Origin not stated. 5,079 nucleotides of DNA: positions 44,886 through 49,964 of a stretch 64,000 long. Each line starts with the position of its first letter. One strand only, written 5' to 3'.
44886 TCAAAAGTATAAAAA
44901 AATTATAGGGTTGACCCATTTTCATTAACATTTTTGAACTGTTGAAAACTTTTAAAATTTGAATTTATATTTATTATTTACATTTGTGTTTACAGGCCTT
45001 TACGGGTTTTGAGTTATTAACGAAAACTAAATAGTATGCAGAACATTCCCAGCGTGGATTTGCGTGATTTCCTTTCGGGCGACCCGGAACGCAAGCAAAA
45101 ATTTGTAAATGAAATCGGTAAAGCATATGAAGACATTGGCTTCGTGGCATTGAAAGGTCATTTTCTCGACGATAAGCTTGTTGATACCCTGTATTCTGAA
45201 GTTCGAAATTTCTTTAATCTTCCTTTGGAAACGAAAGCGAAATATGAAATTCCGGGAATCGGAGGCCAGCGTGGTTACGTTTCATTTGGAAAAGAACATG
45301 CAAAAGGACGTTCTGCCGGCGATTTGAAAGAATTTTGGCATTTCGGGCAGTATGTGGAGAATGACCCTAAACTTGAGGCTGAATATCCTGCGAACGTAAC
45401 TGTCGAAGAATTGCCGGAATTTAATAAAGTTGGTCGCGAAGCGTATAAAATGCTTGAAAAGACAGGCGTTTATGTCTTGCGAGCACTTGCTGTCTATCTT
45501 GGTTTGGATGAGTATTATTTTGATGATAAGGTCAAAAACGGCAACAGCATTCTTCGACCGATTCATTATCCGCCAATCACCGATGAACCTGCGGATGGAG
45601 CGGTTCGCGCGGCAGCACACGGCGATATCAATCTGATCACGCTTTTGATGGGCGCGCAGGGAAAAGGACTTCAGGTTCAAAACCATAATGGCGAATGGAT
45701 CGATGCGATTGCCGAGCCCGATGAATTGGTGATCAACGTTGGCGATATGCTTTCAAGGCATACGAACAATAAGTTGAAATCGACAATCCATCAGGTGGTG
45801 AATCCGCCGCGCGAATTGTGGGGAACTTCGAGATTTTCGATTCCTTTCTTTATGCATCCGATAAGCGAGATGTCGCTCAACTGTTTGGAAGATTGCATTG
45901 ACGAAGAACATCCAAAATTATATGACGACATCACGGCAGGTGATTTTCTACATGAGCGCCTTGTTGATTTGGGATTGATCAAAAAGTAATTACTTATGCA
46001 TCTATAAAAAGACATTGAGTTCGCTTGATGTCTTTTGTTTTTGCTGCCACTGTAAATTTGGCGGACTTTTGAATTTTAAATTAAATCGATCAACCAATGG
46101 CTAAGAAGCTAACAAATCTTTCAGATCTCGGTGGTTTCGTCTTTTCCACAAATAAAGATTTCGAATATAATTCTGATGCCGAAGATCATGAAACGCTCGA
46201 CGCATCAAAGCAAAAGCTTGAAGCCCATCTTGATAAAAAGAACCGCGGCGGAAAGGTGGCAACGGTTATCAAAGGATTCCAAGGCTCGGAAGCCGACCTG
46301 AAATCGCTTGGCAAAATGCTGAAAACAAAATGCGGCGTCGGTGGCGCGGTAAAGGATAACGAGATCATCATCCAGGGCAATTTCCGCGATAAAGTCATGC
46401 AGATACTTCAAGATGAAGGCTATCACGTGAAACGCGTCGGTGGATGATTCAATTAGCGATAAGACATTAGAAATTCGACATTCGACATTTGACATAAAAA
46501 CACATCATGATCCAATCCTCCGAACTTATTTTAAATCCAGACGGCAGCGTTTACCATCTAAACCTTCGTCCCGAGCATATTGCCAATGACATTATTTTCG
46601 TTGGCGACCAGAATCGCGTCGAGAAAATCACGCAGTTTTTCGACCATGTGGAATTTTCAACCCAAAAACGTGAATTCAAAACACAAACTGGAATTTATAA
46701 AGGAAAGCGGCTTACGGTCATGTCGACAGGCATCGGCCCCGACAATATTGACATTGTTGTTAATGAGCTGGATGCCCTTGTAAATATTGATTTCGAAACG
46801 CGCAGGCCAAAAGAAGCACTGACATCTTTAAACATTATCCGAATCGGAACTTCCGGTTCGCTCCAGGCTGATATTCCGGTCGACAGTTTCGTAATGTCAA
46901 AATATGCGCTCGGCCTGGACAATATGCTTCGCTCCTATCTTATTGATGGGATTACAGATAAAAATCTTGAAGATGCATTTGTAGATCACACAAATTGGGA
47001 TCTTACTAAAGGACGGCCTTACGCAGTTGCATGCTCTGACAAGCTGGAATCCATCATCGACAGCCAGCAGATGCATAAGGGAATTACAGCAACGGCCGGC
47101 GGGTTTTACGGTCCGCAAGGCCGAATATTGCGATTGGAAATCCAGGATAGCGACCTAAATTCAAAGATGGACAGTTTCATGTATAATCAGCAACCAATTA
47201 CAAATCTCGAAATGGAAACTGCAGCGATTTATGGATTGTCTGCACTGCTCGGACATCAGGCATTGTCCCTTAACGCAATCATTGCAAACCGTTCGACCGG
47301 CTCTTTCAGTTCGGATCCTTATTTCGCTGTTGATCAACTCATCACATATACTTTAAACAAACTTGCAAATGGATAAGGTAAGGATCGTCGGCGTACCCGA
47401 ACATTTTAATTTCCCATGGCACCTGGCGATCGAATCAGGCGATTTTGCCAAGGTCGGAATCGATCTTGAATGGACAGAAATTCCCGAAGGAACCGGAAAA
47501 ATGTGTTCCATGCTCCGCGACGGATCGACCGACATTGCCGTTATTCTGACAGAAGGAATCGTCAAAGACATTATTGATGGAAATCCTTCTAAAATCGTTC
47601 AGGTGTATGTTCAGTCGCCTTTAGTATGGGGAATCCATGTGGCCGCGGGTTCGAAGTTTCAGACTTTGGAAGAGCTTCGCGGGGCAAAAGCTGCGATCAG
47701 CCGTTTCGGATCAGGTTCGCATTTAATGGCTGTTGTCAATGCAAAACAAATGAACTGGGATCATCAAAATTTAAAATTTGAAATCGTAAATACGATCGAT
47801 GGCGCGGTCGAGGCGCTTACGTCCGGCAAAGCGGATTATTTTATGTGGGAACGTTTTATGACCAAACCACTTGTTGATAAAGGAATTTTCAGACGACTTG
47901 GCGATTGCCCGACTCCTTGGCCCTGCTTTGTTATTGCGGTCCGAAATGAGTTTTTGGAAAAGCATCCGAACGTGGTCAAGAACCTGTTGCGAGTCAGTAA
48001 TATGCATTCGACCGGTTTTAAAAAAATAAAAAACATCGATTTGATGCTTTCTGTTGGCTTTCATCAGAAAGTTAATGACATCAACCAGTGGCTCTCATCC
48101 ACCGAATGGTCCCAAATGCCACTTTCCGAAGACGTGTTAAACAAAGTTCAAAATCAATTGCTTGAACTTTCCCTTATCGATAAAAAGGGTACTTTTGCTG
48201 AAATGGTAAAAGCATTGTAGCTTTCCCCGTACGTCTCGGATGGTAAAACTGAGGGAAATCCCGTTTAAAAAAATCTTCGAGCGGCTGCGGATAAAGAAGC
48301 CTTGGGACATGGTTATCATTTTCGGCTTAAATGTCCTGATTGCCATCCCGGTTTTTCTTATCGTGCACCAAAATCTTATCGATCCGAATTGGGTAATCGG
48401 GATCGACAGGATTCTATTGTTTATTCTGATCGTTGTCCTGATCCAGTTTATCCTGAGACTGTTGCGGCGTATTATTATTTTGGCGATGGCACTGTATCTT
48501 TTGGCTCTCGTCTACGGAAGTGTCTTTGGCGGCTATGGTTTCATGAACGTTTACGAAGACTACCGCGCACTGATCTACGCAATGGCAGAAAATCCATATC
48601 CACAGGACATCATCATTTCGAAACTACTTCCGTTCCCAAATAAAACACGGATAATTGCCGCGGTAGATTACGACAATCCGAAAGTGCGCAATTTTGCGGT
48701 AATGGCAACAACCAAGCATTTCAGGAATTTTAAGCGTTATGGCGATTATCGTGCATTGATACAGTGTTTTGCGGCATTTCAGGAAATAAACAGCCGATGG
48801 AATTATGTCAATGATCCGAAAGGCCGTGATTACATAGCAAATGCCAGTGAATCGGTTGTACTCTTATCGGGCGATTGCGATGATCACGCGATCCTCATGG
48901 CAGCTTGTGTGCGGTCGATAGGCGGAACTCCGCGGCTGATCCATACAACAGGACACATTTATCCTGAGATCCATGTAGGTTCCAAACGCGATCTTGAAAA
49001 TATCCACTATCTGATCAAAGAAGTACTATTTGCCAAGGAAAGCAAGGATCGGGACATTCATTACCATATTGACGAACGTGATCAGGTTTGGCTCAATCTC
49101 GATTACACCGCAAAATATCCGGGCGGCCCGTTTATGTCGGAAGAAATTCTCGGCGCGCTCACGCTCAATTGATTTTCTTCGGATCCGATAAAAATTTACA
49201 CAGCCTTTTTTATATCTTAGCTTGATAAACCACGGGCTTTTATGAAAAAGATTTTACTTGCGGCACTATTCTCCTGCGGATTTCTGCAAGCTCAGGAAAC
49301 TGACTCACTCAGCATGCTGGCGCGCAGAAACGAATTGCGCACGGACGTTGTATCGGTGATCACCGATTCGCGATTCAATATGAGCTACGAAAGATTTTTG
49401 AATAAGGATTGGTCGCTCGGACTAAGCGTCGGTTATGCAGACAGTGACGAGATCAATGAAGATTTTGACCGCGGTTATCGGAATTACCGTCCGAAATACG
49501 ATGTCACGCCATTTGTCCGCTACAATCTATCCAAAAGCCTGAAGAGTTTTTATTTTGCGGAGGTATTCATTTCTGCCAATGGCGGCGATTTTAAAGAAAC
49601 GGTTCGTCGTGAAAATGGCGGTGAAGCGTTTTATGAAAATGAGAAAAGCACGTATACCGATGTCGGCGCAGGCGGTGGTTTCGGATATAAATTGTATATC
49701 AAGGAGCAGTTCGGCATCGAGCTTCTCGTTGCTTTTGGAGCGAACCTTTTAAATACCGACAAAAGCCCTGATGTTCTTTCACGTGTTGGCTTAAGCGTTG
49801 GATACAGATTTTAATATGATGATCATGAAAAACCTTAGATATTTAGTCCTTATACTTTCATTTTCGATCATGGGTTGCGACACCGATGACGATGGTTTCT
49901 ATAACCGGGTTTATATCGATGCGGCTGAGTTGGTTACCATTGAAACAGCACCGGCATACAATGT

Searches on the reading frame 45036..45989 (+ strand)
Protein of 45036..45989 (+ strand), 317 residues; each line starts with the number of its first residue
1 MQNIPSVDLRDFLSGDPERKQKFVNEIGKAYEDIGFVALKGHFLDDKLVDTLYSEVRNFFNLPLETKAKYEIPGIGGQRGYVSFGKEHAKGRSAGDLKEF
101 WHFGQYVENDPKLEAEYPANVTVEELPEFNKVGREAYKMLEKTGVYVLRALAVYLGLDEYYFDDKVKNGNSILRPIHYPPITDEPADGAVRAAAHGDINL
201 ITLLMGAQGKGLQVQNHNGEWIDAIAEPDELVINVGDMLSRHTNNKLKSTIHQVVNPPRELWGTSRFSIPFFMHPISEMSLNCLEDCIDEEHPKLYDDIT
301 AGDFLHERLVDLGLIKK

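Call 11: search_protein_families(library=pfam, proteins=[window:45036-45989:+], max_evalue=0.001)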
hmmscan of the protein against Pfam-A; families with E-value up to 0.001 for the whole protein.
window:45036-45989:+ (317 aa): 2 families
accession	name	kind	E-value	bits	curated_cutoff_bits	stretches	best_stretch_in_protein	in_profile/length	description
PF14226.12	DIOX_N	-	1.8e-26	93.6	27.3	1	4-122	1-114/117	non-haem dioxygenase in morphine synthesis N-terminal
PF03171.26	2OG-FeII_Oxy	-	1.7e-16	60.8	23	1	171-275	3-101/101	2OG-Fe(II) oxygenase superfamily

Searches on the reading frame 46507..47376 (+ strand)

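Call 11: search_protein_families(library=pfam, proteins=[window:46507-47376:+], max_evalue=0.001)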
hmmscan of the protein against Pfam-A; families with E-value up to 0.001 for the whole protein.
window:46507-47376:+ (289 aa): 1 family
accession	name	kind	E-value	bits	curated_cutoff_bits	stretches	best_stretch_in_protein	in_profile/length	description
PF01048.26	PNP_UDP_1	-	2.2e-26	93.1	25.1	1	29-260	3-198/233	Phosphorylase superfamily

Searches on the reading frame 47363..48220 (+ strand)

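Call 11: search_protein_families(library=pfam, proteins=[window:47363-48220:+], max_evalue=0.001)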
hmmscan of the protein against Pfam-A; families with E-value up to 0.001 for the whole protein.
window:47363-48220:+ (285 aa): 2 families
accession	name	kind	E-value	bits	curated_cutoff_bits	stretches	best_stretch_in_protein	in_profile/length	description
PF22384.1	PBP2_Ca3427_like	-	4.5e-15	56.3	27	1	94-181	4-94/95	Ca3427-like PBP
PF09084.16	NMT1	-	2.9e-09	37.6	20.5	1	20-212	8-202/216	NMT1/THI5 like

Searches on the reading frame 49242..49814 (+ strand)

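Call 11: search_protein_families(library=pfam, proteins=[window:49242-49814:+], max_evalue=0.001)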
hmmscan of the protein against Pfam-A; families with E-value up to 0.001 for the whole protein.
window:49242-49814:+ (190 aa): 2 families
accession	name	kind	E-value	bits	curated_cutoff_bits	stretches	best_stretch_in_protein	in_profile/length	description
PF12099.14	DUF3575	-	3.3e-08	33.5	21.1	1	23-175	11-147/177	Protein of unknown function (DUF3575)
PF13505.12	OMP_b-brl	-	7.4e-06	26.7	28.7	1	27-190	28-175/175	Outer membrane protein beta-barrel domain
